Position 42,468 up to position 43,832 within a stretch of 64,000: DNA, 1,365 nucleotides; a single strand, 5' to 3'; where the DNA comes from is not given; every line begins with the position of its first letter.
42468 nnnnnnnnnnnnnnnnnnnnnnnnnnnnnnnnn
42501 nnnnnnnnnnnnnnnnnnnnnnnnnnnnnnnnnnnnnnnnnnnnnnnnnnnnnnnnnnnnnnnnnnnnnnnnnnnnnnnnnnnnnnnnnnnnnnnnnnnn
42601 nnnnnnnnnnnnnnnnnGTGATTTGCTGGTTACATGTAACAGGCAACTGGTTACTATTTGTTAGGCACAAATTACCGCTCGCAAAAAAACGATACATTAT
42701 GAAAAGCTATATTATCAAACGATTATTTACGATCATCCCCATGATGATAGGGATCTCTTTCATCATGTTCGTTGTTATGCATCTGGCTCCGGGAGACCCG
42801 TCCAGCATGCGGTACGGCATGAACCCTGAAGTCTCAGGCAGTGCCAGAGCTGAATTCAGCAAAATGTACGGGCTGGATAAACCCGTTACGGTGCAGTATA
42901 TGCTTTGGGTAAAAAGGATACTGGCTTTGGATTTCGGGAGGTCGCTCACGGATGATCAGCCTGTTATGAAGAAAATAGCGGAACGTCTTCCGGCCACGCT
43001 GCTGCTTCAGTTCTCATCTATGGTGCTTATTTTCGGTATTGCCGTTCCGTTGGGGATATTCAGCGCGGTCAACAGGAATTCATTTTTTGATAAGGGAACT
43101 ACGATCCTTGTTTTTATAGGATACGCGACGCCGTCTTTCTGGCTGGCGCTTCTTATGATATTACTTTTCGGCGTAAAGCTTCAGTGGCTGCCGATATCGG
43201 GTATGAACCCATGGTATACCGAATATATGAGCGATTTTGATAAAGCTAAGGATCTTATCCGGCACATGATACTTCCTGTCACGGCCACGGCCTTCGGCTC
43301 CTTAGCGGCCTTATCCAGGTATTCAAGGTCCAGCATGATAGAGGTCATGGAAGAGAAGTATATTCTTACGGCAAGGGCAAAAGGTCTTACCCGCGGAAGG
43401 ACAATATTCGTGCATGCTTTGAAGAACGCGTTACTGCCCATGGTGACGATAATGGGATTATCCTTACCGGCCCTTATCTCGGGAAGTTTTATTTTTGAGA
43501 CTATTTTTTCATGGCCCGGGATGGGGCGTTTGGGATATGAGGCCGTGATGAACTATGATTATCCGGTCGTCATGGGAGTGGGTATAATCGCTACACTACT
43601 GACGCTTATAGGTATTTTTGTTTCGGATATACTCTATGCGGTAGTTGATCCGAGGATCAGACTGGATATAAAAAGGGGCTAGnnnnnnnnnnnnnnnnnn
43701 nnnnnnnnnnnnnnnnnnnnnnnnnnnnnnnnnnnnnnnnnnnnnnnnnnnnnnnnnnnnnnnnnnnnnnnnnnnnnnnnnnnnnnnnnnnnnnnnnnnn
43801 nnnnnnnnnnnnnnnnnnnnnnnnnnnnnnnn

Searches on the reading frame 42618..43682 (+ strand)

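Call 15: search_protein_families(library=pfam, proteins=[window:42618-43682:+], max_evalue=0.00001)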
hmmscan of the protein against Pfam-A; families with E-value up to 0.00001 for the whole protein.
window:42618-43682:+ (354 aa): 2 families
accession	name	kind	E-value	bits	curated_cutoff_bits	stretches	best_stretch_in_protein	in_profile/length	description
PF00528.27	BPD_transp_1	-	5e-43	147.4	26.4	1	142-348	1-183/184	Binding-protein-dependent transport system inner membrane component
PF19300.4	BPD_transp_1_N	-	1.3e-11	45.1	23.8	1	28-130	1-113/114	Binding-prot-dependent transport system membrane comp, N-term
